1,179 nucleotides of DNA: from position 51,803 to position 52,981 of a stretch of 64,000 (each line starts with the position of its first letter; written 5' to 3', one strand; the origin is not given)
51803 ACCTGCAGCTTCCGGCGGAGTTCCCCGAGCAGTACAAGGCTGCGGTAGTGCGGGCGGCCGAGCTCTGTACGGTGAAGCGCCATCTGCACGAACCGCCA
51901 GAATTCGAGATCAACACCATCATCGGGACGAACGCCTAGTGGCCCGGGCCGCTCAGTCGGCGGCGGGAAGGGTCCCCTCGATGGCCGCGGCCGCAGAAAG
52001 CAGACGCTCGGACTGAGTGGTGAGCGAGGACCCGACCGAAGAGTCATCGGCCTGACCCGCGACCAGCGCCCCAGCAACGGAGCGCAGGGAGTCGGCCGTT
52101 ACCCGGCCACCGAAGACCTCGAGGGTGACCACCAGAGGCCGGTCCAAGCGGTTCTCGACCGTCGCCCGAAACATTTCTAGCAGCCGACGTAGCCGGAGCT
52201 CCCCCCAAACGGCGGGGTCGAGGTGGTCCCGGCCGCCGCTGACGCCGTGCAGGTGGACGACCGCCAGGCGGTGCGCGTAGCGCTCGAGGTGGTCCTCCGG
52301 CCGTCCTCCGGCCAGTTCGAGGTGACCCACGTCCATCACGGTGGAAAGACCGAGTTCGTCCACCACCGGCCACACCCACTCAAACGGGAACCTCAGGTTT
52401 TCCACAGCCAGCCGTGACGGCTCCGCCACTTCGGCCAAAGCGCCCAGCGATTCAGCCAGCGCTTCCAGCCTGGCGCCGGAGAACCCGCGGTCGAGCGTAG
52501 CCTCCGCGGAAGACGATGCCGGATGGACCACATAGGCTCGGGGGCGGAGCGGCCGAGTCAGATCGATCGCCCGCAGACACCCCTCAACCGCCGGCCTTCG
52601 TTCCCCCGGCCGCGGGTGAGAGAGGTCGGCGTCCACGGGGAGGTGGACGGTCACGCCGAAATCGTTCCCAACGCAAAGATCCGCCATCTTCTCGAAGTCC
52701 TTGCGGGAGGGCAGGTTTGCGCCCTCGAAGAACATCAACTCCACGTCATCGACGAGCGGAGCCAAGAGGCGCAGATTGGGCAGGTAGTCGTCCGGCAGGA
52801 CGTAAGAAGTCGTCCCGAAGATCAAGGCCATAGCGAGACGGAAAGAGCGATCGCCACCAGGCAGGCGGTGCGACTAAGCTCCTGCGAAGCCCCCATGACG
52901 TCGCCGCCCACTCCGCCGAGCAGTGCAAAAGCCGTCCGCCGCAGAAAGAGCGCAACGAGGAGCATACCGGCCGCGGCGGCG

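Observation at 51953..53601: cobS followed (10-nt overlap) by a xylose-isomerase-like TIM-barrel protein: candidate CbiR-type cobamide remodelling enzyme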

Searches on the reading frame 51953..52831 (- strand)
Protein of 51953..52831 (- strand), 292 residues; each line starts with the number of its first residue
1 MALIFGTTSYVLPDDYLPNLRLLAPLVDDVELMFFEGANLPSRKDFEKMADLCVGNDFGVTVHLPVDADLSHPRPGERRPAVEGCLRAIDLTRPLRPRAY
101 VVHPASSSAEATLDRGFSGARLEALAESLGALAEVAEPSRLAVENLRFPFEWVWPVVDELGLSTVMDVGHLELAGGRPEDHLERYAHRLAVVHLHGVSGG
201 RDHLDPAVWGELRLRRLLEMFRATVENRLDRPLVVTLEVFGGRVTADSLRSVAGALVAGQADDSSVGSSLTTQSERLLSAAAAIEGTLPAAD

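Call 3: search_protein_families(library=pfam, proteins=[window:51953-52831:-], max_evalue=0.01)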
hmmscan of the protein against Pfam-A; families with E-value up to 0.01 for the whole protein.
window:51953-52831:- (292 aa): 1 family
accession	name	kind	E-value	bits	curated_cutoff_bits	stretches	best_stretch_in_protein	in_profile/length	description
PF01261.30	AP_endonuc_2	-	3.5e-14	53.5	31.1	1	30-222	12-217/249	Xylose isomerase-like TIM barrel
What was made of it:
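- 51953..52831 (-): cbiR: 292-aa cobamide-remodelling phosphodiesterase homologue. It is a xylose-isomerase-like TIM barrel with a ~40-aa C-terminal helical extension. An alternative TTG start lies at 52825. Pfam PF01261 53.5 bits (call 3).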

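Call 4: search_protein_families(library=ncbifam, proteins=[window:51953-52831:-], max_evalue=0.01)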
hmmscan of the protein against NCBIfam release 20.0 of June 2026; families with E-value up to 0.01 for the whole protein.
window:51953-52831:- (292 aa): 2 families
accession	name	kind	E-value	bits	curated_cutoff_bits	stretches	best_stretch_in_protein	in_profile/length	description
NF041277.1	coba_remo_CbiR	equivalog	8.1e-63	212.2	105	1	4-250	2-245/249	cobamide remodeling phosphodiesterase CbiR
TIGR04379.1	myo_inos_iolE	equivalog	0.0068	16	290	0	164-196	179-211/290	myo-inosose-2 dehydratase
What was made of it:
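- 51953..52831 (-): NF041277 CbiR equivalog 212.2 bits (cut-off 105), residues 4-250 (call 4).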

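Call 13: find_homologous_proteins(query=window:51953-52831:-, max_evalue=0.001)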
Query window:51953-52831:- (292 aa): 1479 proteins with E <= 0.001 among 8000 candidates; the best 120 are listed.
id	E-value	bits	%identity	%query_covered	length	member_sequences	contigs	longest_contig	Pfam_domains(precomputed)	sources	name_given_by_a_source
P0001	2.4e-187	639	100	100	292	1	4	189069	PF01261.31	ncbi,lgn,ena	-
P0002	5.9e-154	530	84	100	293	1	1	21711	PF01261.31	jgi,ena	-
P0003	4.4e-150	517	83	99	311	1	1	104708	PF01261.31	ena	-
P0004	2.0e-119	417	71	98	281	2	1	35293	PF01261.31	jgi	-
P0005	3.7e-64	235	49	89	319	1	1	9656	PF01261.31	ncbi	ncbi:MAG: cobamide remodeling phosphodiesterase CbiR [Thermoleophilia bacterium]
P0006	4.9e-60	222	49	87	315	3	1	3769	PF01261.31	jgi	jgi:sugar phosphate isomerase/epimerase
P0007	2.9e-58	216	43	100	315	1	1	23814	PF01261.31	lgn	-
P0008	5.9e-57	212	47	88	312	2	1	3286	PF01261.31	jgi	jgi:sugar phosphate isomerase/epimerase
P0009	6.7e-57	211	47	88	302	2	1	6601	PF01261.31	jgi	jgi:sugar phosphate isomerase/epimerase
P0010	1.2e-56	211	48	89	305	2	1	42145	PF01261.31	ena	-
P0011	3.4e-56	209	47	89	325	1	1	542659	PF01261.31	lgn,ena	-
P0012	4.4e-56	209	45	90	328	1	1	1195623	PF01261.31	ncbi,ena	-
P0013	1.5e-55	207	48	86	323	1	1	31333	PF01261.31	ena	-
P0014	1.8e-55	207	43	99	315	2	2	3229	PF01261.31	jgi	jgi:sugar phosphate isomerase/epimerase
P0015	2.2e-55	206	48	88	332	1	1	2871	PF01261.31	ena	-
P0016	2.9e-55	206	43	95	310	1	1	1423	PF01261.31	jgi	jgi:sugar phosphate isomerase/epimerase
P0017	9.1e-55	204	47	77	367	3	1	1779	PF01261.31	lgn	-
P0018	1.0e-54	204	48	87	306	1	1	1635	PF01261.31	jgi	jgi:sugar phosphate isomerase/epimerase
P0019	2.7e-54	203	44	89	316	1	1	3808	PF01261.31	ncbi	-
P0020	2.9e-54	203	42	91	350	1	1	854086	PF01261.31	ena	-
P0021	2.9e-54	203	47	86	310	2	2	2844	PF01261.31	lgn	-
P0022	3.9e-53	199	46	89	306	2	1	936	PF01261.31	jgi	jgi:sugar phosphate isomerase/epimerase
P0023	5.8e-53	198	43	99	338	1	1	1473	PF01261.31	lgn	-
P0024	6.6e-53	198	44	98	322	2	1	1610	PF01261.31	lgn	-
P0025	9.0e-53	198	46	87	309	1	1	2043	PF01261.31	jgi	jgi:sugar phosphate isomerase/epimerase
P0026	9.3e-53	198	46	85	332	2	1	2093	PF01261.31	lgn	-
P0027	9.6e-53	198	43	99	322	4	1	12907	PF01261.31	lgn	-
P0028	1.0e-52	198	42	90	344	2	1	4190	PF01261.31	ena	-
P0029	1.2e-52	197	44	87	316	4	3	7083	PF01261.31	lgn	-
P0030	3.8e-52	196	46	80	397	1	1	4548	PF01261.31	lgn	-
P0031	4.1e-52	196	45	89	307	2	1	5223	PF01261.31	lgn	-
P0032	6.4e-52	195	42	89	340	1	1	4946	PF01261.31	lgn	-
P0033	3.2e-51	193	41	89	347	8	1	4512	PF01261.31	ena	-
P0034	3.4e-51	193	43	87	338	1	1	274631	PF01261.31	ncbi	ncbi:MAG: cobamide remodeling phosphodiesterase CbiR [Thermoleophilia bacterium]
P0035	4.3e-51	192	44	87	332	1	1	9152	PF01261.31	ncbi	-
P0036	4.8e-51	192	42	88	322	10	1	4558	PF01261.31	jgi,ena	-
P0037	8.4e-51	191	43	90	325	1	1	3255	PF01261.31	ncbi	-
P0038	1.2e-50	191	43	86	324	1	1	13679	PF01261.31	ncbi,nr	ncbi:MAG: sugar phosphate isomerase/epimerase [Deltaproteobacteria bacterium]|nr:sugar phosphate iso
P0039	1.6e-50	190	44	87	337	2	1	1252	PF01261.31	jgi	jgi:sugar phosphate isomerase/epimerase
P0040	2.2e-50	190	44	91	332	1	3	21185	PF01261.31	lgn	-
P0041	2.3e-50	190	43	86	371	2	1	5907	PF01261.31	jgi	-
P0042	7.7e-50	188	46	86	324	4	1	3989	PF01261.31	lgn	-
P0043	7.9e-50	188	40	89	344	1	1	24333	PF01261.31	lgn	-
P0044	9.2e-50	188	44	86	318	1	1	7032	PF01261.31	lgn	-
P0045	1.5e-49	187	40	99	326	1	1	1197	PF01261.31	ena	-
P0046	2.2e-49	187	43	89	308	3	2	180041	PF01261.31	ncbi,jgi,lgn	-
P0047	1.1e-48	184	43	88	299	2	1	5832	PF01261.31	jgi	jgi:sugar phosphate isomerase/epimerase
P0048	2.7e-48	183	48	86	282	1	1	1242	PF01261.31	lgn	-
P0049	4.7e-48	182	42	86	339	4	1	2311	PF01261.31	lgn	-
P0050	8.0e-48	182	44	86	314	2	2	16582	PF01261.31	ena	-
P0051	6.0e-47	179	43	87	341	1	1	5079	PF01261.31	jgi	jgi:sugar phosphate isomerase/epimerase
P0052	6.0e-47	179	41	99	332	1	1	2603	PF01261.31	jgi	jgi:sugar phosphate isomerase/epimerase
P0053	7.8e-47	178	44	86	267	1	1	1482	PF01261.31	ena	-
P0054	5.4e-46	176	44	84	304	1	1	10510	PF01261.31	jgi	jgi:sugar phosphate isomerase/epimerase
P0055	9.3e-46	175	42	87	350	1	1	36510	PF01261.31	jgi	jgi:hypothetical protein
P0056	1.4e-45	174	41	86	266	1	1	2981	PF01261.31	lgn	-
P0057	7.8e-44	169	41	82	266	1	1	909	PF01261.31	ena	-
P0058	8.3e-44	168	43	86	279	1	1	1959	PF01261.31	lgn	-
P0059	8.4e-44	168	40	81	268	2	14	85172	PF01261.31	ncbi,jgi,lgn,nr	ncbi:MAG: TIM barrel protein [Chlorobium sp.]|nr:cobamide remodeling phosphodiesterase CbiR [Chlorob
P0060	1.3e-43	168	38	99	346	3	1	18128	PF01261.31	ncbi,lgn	-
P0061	1.5e-43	168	42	86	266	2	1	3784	PF01261.31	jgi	jgi:sugar phosphate isomerase/epimerase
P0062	5.2e-43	166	39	86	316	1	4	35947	PF01261.31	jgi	jgi:sugar phosphate isomerase/epimerase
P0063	1.0e-42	165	41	85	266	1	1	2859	PF01261.31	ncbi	-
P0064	1.7e-42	164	43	84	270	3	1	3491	PF01261.31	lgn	-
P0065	9.0e-42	162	44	82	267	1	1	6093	PF01261.31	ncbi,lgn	-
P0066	9.5e-42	162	42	81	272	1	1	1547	PF01261.31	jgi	jgi:sugar phosphate isomerase/epimerase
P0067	1.4e-41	161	40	86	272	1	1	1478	PF01261.31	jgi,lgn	jgi:sugar phosphate isomerase/epimerase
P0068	5.2e-41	159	42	84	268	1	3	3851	PF01261.31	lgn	-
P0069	5.4e-41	159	43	81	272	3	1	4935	PF01261.31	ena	-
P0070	6.2e-41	159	42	86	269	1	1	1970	PF01261.31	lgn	-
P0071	8.1e-41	159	40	87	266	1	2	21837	PF01261.31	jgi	jgi:sugar phosphate isomerase/epimerase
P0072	1.1e-40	158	42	87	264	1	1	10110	PF01261.31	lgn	-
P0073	1.6e-40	158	42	86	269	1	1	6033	PF01261.31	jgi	jgi:sugar phosphate isomerase/epimerase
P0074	1.6e-40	158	42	86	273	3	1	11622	PF01261.31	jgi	jgi:sugar phosphate isomerase/epimerase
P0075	1.7e-40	158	43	69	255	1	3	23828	PF01261.31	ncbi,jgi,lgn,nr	ncbi:MAG: sugar phosphate isomerase/epimerase [Armatimonadetes bacterium]|nr:sugar phosphate isomera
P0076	1.9e-40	157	40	81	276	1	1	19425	PF01261.31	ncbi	-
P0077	2.1e-40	157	40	84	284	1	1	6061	PF01261.31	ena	-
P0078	2.3e-40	157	41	85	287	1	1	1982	PF01261.31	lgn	-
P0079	2.3e-40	157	42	86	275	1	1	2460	PF01261.31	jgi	jgi:sugar phosphate isomerase/epimerase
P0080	2.6e-40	157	44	81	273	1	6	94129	PF01261.31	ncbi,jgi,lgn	jgi:sugar phosphate isomerase/epimerase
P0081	4.1e-40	156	41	84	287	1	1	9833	PF01261.31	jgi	jgi:sugar phosphate isomerase/epimerase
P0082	5.6e-40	156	45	81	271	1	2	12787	PF01261.31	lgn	-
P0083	5.7e-40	156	40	81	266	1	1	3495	PF01261.31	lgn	-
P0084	7.1e-40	156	42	84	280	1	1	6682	PF01261.31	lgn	-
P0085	8.5e-40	155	41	81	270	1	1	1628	PF01261.31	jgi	-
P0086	9.4e-40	155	45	81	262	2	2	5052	PF01261.31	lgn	-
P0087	1.0e-39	155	43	72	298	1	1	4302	PF01261.31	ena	-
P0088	1.5e-39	155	39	86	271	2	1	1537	PF01261.31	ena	-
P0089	4.3e-39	153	41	81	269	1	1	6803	PF01261.31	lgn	-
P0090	4.6e-39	153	38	85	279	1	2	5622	PF01261.31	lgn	-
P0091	5.5e-39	153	43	69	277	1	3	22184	PF01261.31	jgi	jgi:sugar phosphate isomerase/epimerase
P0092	5.6e-39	153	36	85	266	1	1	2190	PF01261.31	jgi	jgi:sugar phosphate isomerase/epimerase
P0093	6.0e-39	152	39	86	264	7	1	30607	PF01261.31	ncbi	-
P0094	6.5e-39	152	41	81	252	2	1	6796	PF01261.31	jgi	jgi:sugar phosphate isomerase/epimerase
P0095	7.5e-39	152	43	86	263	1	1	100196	PF01261.31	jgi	-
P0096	9.3e-39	152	40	82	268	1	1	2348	PF01261.31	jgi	jgi:sugar phosphate isomerase/epimerase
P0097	1.1e-38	152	40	81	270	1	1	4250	PF01261.31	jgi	jgi:sugar phosphate isomerase/epimerase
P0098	1.4e-38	151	40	85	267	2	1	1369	PF01261.31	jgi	jgi:sugar phosphate isomerase/epimerase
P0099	1.5e-38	151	42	86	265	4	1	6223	PF01261.31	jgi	-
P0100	1.6e-38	151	40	81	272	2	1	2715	PF01261.31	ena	-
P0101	1.7e-38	151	38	85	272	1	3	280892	PF01261.31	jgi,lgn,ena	-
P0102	1.7e-38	151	37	85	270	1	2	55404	PF01261.31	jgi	jgi:adenosylcobalamin phosphodiesterase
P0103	1.8e-38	151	40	81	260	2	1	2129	PF01261.31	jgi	-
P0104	1.9e-38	151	38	85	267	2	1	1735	PF01261.31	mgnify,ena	mgnify:CR=1 FL=1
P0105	2.3e-38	151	40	82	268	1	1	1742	PF01261.31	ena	-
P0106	2.7e-38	150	40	81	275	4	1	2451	PF01261.31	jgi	jgi:sugar phosphate isomerase/epimerase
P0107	3.1e-38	150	41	82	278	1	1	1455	PF01261.31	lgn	-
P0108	3.4e-38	150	35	86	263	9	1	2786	PF01261.31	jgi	-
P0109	3.8e-38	150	40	81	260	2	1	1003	PF01261.31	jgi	jgi:sugar phosphate isomerase/epimerase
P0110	4.4e-38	150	40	82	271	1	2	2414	PF01261.31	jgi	jgi:sugar phosphate isomerase/epimerase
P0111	4.7e-38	150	40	81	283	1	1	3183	PF01261.31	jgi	-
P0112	4.8e-38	150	39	81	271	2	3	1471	PF01261.31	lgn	-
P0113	4.9e-38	150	42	86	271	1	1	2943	PF01261.31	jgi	jgi:sugar phosphate isomerase/epimerase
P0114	5.5e-38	149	40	82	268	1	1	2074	PF01261.31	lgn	-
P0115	6.1e-38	149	37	82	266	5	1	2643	PF01261.31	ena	-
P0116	7.0e-38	149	40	84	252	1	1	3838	PF01261.31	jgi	-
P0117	7.9e-38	149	36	85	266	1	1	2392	PF01261.31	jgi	-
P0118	8.8e-38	149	39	81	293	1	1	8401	PF01261.31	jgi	-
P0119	1.4e-37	148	40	85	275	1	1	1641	PF01261.31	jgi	jgi:sugar phosphate isomerase/epimerase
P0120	1.4e-37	148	41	85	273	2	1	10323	PF01261.31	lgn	-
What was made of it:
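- NCBI names the 43-49% identical Thermoleophilia proteins CbiR (call 13). JGI labels many homologues 'sugar phosphate isomerase/epimerase' (call 13).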

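Call 14: search_solved_structures(query=window:51953-52831:-, max_evalue=1, show_alignments=2)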
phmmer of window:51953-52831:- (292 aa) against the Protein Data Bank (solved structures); distinct sequences matched with E-value up to 1: 6.
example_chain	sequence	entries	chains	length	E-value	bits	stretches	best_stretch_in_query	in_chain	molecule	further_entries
7em6_A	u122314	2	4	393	0.24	14.2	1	209-272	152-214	Phosphatidylinositol 5-phosphate 4-kinase type-2 beta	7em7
7n80_A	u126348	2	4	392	0.46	13.3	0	209-272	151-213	Phosphatidylinositol 5-phosphate 4-kinase type-2 beta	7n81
3wzz_A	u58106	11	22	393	0.46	13.3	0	209-272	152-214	Phosphatidylinositol 5-phosphate 4-kinase type-2 beta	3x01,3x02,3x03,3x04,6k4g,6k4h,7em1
3x0b_A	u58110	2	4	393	0.47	13.3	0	209-272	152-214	Phosphatidylinositol 5-phosphate 4-kinase type-2 beta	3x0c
1bo1_A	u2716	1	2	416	0.52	13.2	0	209-272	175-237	PROTEIN (PHOSPHATIDYLINOSITOL PHOSPHATE KINASE IIBETA)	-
3x07_A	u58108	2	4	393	0.64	12.9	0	209-272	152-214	Phosphatidylinositol 5-phosphate 4-kinase type-2 beta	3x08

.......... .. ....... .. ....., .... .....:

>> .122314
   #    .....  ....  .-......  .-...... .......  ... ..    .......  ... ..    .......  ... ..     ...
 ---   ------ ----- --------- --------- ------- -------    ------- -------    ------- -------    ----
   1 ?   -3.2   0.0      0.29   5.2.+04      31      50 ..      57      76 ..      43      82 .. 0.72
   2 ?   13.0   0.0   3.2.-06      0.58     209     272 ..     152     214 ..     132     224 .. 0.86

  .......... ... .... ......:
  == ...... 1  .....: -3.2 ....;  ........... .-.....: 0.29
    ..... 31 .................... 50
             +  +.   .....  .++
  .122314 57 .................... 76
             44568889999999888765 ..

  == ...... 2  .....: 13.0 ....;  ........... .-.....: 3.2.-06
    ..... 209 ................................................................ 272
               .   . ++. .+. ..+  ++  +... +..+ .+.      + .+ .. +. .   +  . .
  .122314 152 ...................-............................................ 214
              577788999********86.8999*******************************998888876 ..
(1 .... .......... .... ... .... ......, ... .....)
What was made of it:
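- Tried and rejected: PDB sequence search with the single protein gave only chance hits (call 14).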

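Call 15: list_cluster_members(proteins=[P0001, P0002, P0003, P0004])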
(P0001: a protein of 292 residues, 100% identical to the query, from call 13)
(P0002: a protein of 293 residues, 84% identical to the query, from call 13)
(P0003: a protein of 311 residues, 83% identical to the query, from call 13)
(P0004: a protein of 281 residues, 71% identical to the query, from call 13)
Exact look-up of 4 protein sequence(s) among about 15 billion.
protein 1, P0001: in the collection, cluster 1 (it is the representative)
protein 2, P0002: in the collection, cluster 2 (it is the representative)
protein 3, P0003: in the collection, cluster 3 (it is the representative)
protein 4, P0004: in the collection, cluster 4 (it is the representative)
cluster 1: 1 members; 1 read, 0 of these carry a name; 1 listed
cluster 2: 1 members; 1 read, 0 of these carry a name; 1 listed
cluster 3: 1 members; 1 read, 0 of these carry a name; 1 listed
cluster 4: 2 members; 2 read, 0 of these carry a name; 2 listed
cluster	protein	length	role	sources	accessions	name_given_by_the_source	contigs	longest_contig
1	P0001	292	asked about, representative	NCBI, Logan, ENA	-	-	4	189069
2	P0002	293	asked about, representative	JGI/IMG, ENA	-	-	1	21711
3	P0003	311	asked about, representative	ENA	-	-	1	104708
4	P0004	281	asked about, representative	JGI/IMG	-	-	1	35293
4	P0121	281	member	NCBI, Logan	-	-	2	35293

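Call 18: find_encoding_contigs(protein=P0001, flank=10000, max_places=4)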
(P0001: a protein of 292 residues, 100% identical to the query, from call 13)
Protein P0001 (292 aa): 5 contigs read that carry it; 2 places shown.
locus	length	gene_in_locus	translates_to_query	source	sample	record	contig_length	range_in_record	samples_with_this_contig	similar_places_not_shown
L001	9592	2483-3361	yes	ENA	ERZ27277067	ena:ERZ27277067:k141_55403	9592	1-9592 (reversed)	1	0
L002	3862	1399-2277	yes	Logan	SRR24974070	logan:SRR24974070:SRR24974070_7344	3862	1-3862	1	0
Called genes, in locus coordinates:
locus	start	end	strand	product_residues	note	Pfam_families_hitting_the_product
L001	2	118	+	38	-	?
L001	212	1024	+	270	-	PF04402:SIMPL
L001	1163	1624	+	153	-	PF09990:DUF2231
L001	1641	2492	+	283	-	PF02654:CobS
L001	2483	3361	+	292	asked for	PF01261:AP_endonuc_2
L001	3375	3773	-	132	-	PF02566:OsmC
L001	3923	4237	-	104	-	-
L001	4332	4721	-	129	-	PF01740:STAS, PF13466:STAS_2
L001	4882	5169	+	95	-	PF00436:SSB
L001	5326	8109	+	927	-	PF24883:NPHP3_N (weak), PF13428:TPR_14 (faint), PF14559:TPR_19 (faint), PF07719:TPR_2 (faint), PF13424:TPR_12 (weak), PF17874:TPR_MalT, PF13424:TPR_12 (weak), PF00196:GerE, +2 more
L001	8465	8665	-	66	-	-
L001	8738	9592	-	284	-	?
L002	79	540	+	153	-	PF09990:DUF2231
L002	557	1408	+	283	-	PF02654:CobS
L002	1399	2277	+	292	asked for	PF01261:AP_endonuc_2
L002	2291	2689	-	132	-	PF02566:OsmC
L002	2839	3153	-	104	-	-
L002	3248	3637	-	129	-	PF01740:STAS, PF13466:STAS_2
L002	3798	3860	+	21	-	?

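Call 20: find_related_loci(query=A1, collection=genome_contigs, flank=6000)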
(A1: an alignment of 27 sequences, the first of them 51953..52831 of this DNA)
Query A1 (292 aa) in genome_contigs; peptide patterns used: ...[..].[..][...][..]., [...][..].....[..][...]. (x = any residue, [..] = any of these).
599 stretches matched a pattern (row limit reached: there are more); 487 encode a relative of the query (tblastn E <= 1e-3); the best 80 are kept; 80 distinct loci.
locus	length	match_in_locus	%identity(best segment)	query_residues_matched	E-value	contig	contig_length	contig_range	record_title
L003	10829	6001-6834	71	3-288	4e-123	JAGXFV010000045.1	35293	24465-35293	MAG: Actinomycetes bacterium isolate LH_M23 k141_1532134, whole genome shotgun sequence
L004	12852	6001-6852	45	3-264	1e-59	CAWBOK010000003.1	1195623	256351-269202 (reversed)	MAG: uncultured Actinomycetota bacterium isolate MFD04716.bin.2.61 genome assembly, contig: contig_16924, whole genome s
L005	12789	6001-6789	46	3-253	3e-58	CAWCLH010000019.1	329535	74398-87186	MAG: uncultured Actinomycetota bacterium isolate MFD01721.bin.2.195 genome assembly, contig: contig_8664, whole genome s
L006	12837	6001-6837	43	3-262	2e-54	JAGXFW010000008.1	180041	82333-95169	MAG: Actinomycetes bacterium isolate LH_M24 k141_224265, whole genome shotgun sequence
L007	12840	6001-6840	43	2-262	2e-54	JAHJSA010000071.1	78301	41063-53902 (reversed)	MAG: Actinomycetota bacterium isolate OS_PC_MetaG.mb.176 OS_PC_MetaG.mb.176_k141_589029, whole genome shotgun sequence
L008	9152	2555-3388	44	2-253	8e-54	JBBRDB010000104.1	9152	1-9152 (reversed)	MAG: Thermoleophilia bacterium isolate Co_metawrap_2432 Cmw_2432_k141_27725583_length_9152_cov_11.0000, whole genome sho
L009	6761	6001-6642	50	3-203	3e-52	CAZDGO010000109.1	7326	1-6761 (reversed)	MAG TPA_asm: uncultured Gaiellales bacterium isolate SRP136066_co1_96 genome assembly, contig: NODE_15841_length_7326_co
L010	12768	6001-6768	41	5-257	4e-51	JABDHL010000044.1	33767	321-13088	MAG: Chlorobiaceae bacterium isolate Oct13_Bin_1 GSB_B_Oct13_Bin_1_000000000044, whole genome shotgun sequence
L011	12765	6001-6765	39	5-256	9e-51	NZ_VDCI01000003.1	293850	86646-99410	Prosthecochloris vibrioformis strain DSM 260 NODE_3_length_293850_cov_17.6131, whole genome shotgun sequence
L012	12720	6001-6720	41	5-241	3e-49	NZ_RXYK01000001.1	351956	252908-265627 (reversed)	Chlorobium phaeovibrioides strain BrKhr17 NODE_1_length_351956_cov_15.9922, whole genome shotgun sequence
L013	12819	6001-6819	44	3-253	3e-48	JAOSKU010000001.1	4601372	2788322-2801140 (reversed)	MAG: Thermoleophilia bacterium isolate FR_37 FR-Thermoleophilia-1_s1, whole genome shotgun sequence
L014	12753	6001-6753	39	5-256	6e-48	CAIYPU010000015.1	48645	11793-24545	MAG: uncultured Chlorobiaceae bacterium isolate LaPlata-b_bin-1930 genome assembly, contig: bin-1930:015/154, whole geno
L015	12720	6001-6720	41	5-241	4e-48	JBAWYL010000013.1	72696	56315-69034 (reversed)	MAG: Chlorobiaceae bacterium isolate ELA088 MAG088_13, whole genome shotgun sequence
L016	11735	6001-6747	40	5-250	7e-48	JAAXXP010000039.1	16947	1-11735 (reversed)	MAG: Chlorobiaceae bacterium isolate W9_Combined_metabat2_117 W9_Combined_metabat2_117_NODE_1813, whole genome shotgun s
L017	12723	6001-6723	40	5-241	5e-48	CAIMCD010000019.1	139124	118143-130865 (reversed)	MAG: uncultured Chlorobiaceae bacterium isolate MJ-time_bin-8753 genome assembly, contig: bin-8753:19/46, whole genome s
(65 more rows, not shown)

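Call 22: find_encoding_contigs(protein=P0002, flank=10000, max_places=2)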
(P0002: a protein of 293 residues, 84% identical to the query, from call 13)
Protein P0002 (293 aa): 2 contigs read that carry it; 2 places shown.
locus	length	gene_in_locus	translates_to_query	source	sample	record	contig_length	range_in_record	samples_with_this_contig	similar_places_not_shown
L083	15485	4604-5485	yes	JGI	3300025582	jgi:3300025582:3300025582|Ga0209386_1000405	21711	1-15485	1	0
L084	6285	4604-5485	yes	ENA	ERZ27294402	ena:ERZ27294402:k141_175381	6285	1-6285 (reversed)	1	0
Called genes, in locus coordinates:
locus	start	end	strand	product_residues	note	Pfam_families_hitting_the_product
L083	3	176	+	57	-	?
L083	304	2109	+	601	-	PF00128:Alpha-amylase, PF11941:DUF3459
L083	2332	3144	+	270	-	PF04402:SIMPL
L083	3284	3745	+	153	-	PF09990:DUF2231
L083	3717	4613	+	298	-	PF02654:CobS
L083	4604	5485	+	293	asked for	PF01261:AP_endonuc_2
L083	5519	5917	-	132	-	PF02566:OsmC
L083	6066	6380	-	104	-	-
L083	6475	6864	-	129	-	PF01740:STAS, PF13466:STAS_2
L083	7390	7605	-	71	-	-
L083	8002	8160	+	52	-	-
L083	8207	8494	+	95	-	PF00436:SSB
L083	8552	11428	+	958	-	PF24883:NPHP3_N (weak), PF00515:TPR_1 (faint), PF07719:TPR_2 (faint), PF13424:TPR_12 (weak), PF17874:TPR_MalT, PF13424:TPR_12 (weak), PF00196:GerE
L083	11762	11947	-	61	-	-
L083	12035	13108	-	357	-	PF10646:Germane, PF10648:Gmad2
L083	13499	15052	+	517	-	PF12831:FAD_oxidored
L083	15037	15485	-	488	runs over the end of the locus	PF00672:HAMP, PF00512:HisKA, PF02518:HATPase_c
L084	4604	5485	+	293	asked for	PF01261:AP_endonuc_2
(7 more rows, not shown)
